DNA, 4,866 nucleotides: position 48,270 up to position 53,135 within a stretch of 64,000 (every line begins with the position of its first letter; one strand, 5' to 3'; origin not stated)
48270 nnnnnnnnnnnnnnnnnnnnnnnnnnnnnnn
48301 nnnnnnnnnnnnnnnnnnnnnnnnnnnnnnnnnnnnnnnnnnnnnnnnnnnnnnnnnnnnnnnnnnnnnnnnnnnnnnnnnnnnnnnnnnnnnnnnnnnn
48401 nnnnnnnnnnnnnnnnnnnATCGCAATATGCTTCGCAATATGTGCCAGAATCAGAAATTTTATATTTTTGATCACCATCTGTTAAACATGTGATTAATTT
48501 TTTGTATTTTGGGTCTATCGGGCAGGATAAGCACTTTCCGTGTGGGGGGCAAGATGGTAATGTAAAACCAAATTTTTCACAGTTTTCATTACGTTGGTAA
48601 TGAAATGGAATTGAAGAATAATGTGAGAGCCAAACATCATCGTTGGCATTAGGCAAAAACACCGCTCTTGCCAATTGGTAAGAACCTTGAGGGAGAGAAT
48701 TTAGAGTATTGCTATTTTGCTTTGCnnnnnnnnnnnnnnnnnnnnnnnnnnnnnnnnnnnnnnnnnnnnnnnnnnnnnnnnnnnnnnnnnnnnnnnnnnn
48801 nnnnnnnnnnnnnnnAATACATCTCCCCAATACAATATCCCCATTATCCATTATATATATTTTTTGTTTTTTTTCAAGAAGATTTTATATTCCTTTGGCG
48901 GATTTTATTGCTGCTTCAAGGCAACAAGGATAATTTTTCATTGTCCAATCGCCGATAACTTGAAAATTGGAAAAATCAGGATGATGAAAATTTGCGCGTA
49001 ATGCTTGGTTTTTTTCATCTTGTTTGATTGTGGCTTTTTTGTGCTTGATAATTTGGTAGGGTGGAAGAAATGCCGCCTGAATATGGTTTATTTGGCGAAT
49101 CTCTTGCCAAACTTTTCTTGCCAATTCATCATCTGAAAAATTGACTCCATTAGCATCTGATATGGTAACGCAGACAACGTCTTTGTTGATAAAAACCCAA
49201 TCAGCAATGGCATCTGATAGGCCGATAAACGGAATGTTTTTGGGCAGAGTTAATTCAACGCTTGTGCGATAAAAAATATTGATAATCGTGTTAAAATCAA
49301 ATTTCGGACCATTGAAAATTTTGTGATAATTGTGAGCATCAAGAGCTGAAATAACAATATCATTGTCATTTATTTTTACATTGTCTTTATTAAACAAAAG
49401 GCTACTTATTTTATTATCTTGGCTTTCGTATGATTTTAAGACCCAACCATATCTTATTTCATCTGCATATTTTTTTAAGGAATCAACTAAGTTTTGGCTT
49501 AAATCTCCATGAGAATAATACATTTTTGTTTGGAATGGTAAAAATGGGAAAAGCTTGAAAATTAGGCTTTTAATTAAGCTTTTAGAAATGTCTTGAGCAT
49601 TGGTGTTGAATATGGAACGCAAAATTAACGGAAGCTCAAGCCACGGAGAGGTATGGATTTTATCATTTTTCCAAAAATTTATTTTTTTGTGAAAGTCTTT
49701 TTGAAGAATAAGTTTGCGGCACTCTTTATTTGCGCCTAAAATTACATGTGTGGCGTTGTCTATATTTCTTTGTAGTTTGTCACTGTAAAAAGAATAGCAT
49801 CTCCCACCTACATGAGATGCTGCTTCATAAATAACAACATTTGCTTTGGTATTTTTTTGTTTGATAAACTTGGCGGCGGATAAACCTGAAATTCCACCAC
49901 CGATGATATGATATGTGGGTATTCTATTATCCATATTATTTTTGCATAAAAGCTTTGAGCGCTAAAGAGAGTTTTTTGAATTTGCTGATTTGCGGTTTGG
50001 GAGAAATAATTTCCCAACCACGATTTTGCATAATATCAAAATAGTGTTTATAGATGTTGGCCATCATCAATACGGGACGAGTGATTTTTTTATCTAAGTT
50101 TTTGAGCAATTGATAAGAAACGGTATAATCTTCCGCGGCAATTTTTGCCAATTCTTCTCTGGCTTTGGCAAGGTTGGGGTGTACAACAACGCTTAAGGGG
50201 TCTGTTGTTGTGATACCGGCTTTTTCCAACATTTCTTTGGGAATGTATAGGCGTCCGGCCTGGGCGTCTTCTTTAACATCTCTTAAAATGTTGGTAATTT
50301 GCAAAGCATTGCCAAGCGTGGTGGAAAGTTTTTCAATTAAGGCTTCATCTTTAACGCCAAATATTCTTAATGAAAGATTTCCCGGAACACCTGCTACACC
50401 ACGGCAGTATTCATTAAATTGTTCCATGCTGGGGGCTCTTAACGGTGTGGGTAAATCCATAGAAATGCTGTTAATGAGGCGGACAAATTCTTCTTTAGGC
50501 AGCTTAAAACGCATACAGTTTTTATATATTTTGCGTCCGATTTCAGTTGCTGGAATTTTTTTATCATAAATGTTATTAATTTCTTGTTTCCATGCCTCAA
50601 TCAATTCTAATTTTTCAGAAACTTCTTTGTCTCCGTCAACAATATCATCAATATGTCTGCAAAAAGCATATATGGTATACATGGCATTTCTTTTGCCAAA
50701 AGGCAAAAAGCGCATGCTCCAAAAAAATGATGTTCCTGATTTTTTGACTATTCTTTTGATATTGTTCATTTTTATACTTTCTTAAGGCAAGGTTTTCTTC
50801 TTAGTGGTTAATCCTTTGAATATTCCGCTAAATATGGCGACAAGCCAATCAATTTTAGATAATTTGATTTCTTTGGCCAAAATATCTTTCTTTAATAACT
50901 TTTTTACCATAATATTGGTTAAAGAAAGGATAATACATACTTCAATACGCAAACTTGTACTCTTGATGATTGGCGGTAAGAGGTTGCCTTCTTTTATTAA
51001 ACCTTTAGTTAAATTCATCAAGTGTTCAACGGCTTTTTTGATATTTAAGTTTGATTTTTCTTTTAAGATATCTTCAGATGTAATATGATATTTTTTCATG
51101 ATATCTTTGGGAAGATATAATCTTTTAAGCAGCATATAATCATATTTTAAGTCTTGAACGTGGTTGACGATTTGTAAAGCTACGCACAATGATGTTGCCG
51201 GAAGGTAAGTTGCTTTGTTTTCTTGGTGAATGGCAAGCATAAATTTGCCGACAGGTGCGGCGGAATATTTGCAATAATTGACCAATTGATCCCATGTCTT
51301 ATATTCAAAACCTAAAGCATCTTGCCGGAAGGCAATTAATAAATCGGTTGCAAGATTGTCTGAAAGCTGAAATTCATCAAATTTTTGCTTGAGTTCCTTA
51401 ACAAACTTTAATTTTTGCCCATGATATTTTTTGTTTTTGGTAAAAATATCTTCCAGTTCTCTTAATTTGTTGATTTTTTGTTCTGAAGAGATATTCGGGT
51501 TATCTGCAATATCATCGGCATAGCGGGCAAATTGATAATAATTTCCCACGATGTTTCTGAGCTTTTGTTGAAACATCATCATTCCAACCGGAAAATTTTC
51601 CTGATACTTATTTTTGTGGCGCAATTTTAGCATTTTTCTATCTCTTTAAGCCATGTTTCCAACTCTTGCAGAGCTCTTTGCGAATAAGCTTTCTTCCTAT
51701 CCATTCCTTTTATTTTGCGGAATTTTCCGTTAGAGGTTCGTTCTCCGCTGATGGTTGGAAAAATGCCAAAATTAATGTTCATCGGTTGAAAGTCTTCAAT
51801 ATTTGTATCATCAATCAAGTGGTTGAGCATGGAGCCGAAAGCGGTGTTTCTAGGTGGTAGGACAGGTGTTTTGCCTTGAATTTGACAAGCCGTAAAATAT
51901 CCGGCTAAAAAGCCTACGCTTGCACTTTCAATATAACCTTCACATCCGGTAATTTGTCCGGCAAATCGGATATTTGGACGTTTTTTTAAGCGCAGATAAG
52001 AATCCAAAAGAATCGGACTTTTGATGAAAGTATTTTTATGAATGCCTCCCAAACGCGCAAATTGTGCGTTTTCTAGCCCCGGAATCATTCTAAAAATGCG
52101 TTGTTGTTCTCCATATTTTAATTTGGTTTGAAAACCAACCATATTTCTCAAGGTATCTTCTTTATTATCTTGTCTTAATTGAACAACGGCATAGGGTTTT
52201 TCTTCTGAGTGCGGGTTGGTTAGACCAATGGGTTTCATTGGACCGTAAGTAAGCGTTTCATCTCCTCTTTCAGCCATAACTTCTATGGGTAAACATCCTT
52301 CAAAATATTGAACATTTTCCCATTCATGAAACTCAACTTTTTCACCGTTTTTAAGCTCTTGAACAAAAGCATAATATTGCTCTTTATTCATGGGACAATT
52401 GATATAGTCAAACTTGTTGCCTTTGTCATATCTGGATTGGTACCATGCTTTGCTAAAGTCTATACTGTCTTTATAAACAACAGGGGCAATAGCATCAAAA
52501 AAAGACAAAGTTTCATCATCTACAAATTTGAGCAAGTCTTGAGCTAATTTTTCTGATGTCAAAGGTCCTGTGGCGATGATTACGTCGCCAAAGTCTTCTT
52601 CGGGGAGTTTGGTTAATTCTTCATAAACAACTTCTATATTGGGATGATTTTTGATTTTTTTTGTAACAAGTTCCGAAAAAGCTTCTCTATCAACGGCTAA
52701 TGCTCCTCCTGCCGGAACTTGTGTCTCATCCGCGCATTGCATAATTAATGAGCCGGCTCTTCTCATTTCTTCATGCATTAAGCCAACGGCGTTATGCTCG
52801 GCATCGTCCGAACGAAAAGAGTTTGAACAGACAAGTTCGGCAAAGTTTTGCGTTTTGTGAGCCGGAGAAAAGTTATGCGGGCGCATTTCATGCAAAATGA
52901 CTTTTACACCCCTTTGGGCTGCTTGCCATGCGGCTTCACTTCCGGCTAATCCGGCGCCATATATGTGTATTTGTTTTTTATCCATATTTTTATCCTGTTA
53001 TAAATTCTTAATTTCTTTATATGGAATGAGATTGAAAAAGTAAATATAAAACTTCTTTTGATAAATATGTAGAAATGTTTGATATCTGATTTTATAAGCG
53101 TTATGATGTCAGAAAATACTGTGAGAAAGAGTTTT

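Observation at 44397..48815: Giant secreted protein built from an 8-cysteine module, with no family I can name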

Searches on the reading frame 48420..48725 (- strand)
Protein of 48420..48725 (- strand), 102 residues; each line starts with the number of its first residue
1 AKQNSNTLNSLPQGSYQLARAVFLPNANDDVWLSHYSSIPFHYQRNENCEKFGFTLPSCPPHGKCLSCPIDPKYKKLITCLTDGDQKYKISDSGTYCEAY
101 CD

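Call 66: predict_structure(alignment_id=A4)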
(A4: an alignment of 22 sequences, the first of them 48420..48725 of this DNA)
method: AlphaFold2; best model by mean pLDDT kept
length: 102 residues; sequences in the alignment: 22
mean_pLDDT: 76.0   pTM: 0.47
mean pLDDT of the five models: 76.0, 75.6, 75.2, 74.2, 71.8
residues with pLDDT >= 90: 35; 70-90: 24; 50-70: 41; < 50: 2
segments of 3 or more residues with pLDDT < 50: none
pLDDT, mean of each block of 10 residues (from residue 1): 58 65 66 54 60 89 92 92 92 91 81
secondary structure, 60 per line:
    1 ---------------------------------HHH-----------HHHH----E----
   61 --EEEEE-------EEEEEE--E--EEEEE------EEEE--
elements in order: H48-51 E63-67 E75-80 E86-90 E97-100
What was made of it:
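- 48594..48722 (-): Conserved N-terminal head, aa 32-74 (..LP.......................). AF2 gives pLDDT 54-66 and essentially no regular secondary structure (call 66).
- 48429..48593 (-): Degenerate first module, aa 75-129. AF2 pLDDT is 89-92 over this part (call 66).
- The head is predicted with low confidence (call 66), so its anchoring role is speculation.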

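Call 70: search_solved_structures(query=A4, max_evalue=10)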
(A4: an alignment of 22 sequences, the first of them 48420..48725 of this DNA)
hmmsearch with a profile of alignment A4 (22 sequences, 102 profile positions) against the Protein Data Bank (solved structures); distinct sequences matched with E-value up to 10: 11.
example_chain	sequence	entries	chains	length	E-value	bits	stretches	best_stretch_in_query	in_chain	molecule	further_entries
6mv4_L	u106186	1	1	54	0.063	16.7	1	58-95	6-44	Coagulation factor IX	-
1rfn_B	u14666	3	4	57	0.072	16.5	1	58-95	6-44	PROTEIN (COAGULATION FACTOR IX) | Coagulation factor IX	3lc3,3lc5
3kcg_L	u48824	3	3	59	0.073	16.5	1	58-95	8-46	Coagulation factor IXa light chain | Coagulation factor IX | Coagulation factor IX light chain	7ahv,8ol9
4yzu_B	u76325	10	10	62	0.082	16.3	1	58-95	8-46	Coagulation factor IX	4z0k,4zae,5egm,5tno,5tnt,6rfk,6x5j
8epc_A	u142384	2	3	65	0.093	16.1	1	58-95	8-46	Coagulation factor IXa light chain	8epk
5jb8_E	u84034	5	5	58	0.095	16.1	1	58-95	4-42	Coagulation factor IX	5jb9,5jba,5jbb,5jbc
2wph_E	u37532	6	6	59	0.098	16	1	58-95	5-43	COAGULATION FACTOR IXA LIGHT CHAIN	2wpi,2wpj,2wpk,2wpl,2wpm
5dvh_A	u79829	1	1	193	0.16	15.3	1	41-72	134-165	PCPI-3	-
8c4d_A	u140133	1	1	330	0.28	14.6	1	20-70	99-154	N-acetylmuramoyl-L-alanine amidase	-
4yh8_A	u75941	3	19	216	1.1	12.6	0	41-83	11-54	Splicing factor U2AF 23 kDa subunit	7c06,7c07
5xyi_H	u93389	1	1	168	2.1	11.8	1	10-31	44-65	40S ribosomal protein S7, putative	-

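Call 71: fold_search(model_id=the predicted structure, library=pdb)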
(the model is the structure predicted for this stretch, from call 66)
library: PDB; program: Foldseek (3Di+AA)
matches with E <= 10: 58; with E <= 0.001: 0
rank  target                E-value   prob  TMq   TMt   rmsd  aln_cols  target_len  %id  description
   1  1nfu_B                1.1e+00  0.11  0.18  0.31   3.9        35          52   17  CRYSTAL STRUCTURE OF HUMAN COAGULATION FACTOR XA COMPLEXED WITH RPR132747 (released 2003-02-25)
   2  3kl6_B                1.2e+00  0.11  0.18  0.31   4.0        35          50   17  Discovery of Tetrahydropyrimidin-2(1H)-one derivative TAK-442: A potent, selective and orally active factor Xa inhibit (released 2009-12-01)
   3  1nfx_B                1.4e+00  0.10  0.18  0.31   3.9        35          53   17  CRYSTAL STRUCTURE OF HUMAN COAGULATION FACTOR XA COMPLEXED WITH RPR208944 (released 2003-02-25)
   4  3ens_A                1.4e+00  0.10  0.18  0.21   4.0        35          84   17  Crystal structure of human FXA in complex with methyl (2Z)-3-[(3-chloro-1H-indol-7-yl)amino]-2-cyano-3-{[(3S)-2-oxo-1- (released 2008-12-30)
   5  1mq5_L                1.6e+00  0.12  0.20  0.35   3.8        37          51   16  Crystal Structure of 3-chloro-N-[4-chloro-2-[[(4-chlorophenyl)amino]carbonyl]phenyl]-4-[(4-methyl-1-piperazinyl)methyl (released 2003-01-28)
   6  3hpt_C                1.8e+00  0.09  0.18  0.20   4.0        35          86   17  Crystal structure of human FxA in complex with (S)-2-cyano-1-(2-methylbenzofuran-5-yl)-3-(2-oxo-1-(2-oxo-2-(pyrrolidin (released 2009-11-17)
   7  2pr3_B                1.8e+00  0.08  0.18  0.32   3.9        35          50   17  Factor XA inhibitor (released 2007-08-14)
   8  3sw2_A                2.0e+00  0.08  0.18  0.29   4.0        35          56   17  X-ray crystal structure of human FXA in complex with 6-chloro-N-((3S)-2-oxo-1-(2-oxo-2-((5S)-8-oxo-5,6-dihydro-1H-1,5- (released 2011-11-16)
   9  1xka_L                2.0e+00  0.08  0.18  0.20   4.0        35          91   17  FACTOR XA COMPLEXED WITH A SYNTHETIC INHIBITOR FX-2212A,(2S)-(3'-AMIDINO-3-BIPHENYLYL)-5-(4-PYRIDYLAMINO)PENTANOIC ACI (released 1999-03-23)
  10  2jkh_L                2.1e+00  0.08  0.18  0.30   3.9        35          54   17  Factor Xa - cation inhibitor complex (released 2009-01-13)
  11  2gd4_L                2.6e+00  0.08  0.18  0.31   4.1        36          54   17  Crystal Structure of the Antithrombin-S195A Factor Xa-Pentasaccharide Complex (released 2006-05-09)
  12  5o35_C                2.6e+00  0.04  0.18  0.08   7.0        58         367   19  Structure of complement proteins complex (released 2017-06-28)
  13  9mb9_R                3.1e+00  0.08  0.22  0.04   7.7        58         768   10  Cryo-EM structure of Gi-bound GPCR (released 2025-10-01)
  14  9g12_B                3.1e+00  0.04  0.15  0.17   6.9        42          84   21  Mycobacterium tuberculosis RelBE1 toxin-antitoxin system; rv1247c (relB1 antitoxin), rv1246c (relE1 toxin) (released 2025-12-17)
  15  3n85_A                3.1e+00  0.01  0.12  0.04  10.8        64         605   17  Crystallographic trimer of HER2 extracellular regions in complex with tryptophan-rich antibody fragment (released 2010-07-28)
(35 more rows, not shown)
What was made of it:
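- On EGF-like superfamily: Head plus module model: factor Xa EGF2 at E~1, TM 0.31 (call 71).
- The top non-significant Foldseek and PDB hits are factor IXa/Xa EGF2 (calls 70, 71).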

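Call 85: find_related_loci(query=A5, collection=metagenome_contigs, flank=6000)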
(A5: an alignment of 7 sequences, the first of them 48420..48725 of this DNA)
Query A5 (102 aa) in metagenome_contigs; peptide patterns used: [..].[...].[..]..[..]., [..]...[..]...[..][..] (x = any residue, [..] = any of these).
125 stretches matched a pattern, but none encodes a relative of the query by tblastn (E <= 1e-3).
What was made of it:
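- Tried and rejected: A metagenome_contigs scan with the close-head alignment A5 found nothing (call 85).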

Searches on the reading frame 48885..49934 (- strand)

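Call 14: search_protein_families(library=ncbifam, proteins=[window:48885-49934:-], max_evalue=0.00001)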
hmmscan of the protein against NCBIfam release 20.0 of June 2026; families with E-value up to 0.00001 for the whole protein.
window:48885-49934:- (349 aa): 4 families
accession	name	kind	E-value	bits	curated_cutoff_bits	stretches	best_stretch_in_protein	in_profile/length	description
TIGR03467.1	HpnE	equivalog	2.9e-43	148.8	283.05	2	104-345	165-420/430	hydroxysqualene dehydroxylase HpnE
NF005560.0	PRK07233.1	equivalog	2.1e-08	33.4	252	1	9-89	4-80/435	hypothetical protein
TIGR02731.1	phytoene_desat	equivalog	7.2e-08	31.6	569.4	0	259-347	362-446/453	15-cis-phytoene desaturase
TIGR00562.1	proto_IX_ox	equivalog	2.8e-07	29.5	97.85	1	10-47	7-44/470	protoporphyrinogen oxidase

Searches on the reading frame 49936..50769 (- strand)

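Call 14: search_protein_families(library=ncbifam, proteins=[window:49936-50769:-], max_evalue=0.00001)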
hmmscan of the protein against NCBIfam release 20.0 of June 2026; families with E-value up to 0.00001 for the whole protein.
window:49936-50769:- (277 aa): 6 families
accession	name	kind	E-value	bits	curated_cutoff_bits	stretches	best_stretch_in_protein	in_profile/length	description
TIGR03465.1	HpnD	equivalog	1.4e-77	260.3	278.6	1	8-274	2-265/267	presqualene diphosphate synthase HpnD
TIGR03464.1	HpnC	equivalog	4.9e-35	121.3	250.45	1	21-274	15-266/267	squalene synthase HpnC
NF045686.1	PhytoSynCyanob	equivalog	1e-32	113.5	550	1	4-274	24-304/310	15-cis-phytoene synthase CrtB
NF045921.1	PhytnSynCrtBRhod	equivalog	9.4e-29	100.8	500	1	1-275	7-277/307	15-cis-phytoene synthase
NF042419.1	Phyto_syn_CrtB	equivalog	3.6e-26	92.4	480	1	12-273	15-282/306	15-cis-phytoene synthase CrtB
TIGR01559.1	squal_synth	equivalog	3.5e-11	42.8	286.75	1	14-184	16-206/337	squalene synthase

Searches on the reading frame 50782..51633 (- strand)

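Call 14: search_protein_families(library=ncbifam, proteins=[window:50782-51633:-], max_evalue=0.00001)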
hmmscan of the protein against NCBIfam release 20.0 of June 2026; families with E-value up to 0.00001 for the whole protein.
window:50782-51633:- (283 aa): 6 families
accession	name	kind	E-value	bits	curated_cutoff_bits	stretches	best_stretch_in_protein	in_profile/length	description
TIGR03464.1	HpnC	equivalog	4.5e-67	226.4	250.45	1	8-270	3-265/267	squalene synthase HpnC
TIGR03465.1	HpnD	equivalog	2.2e-24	86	278.6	1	12-221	7-214/267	presqualene diphosphate synthase HpnD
NF045921.1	PhytnSynCrtBRhod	equivalog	2.8e-15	56.6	500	1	20-209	27-213/307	15-cis-phytoene synthase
NF042419.1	Phyto_syn_CrtB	equivalog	3.8e-10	39.8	480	1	16-206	20-217/306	15-cis-phytoene synthase CrtB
NF045686.1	PhytoSynCyanob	equivalog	1.3e-09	37.6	550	1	8-193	29-225/310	15-cis-phytoene synthase CrtB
TIGR01559.1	squal_synth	equivalog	1.5e-07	30.9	286.75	0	113-209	131-230/337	squalene synthase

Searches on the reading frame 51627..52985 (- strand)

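Call 14: search_protein_families(library=ncbifam, proteins=[window:51627-52985:-], max_evalue=0.00001)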
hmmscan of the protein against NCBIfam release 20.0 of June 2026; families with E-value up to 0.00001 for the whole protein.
window:51627-52985:- (452 aa): 3 families
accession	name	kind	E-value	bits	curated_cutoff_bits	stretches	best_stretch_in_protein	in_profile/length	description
NF003739.0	PRK05335.1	equivalog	2.8e-207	688.8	262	1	3-450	3-439/441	methylenetetrahydrofolate--tRNA-(uracil(54)-C(5))-methyltransferase (FADH(2)-oxidizing) TrmFO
TIGR00137.1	gid_trmFO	equivalog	3.1e-177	589.7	428.65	1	5-449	2-433/433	FADH(2)-oxidizing methylenetetrahydrofolate--tRNA-(uracil(54)-C(5))-methyltransferase TrmFO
TIGR00136.1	mnmG_gidA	equivalog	6.5e-20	71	524.85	1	282-397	303-418/616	tRNA uridine-5-carboxymethylaminomethyl(34) synthesis enzyme MnmG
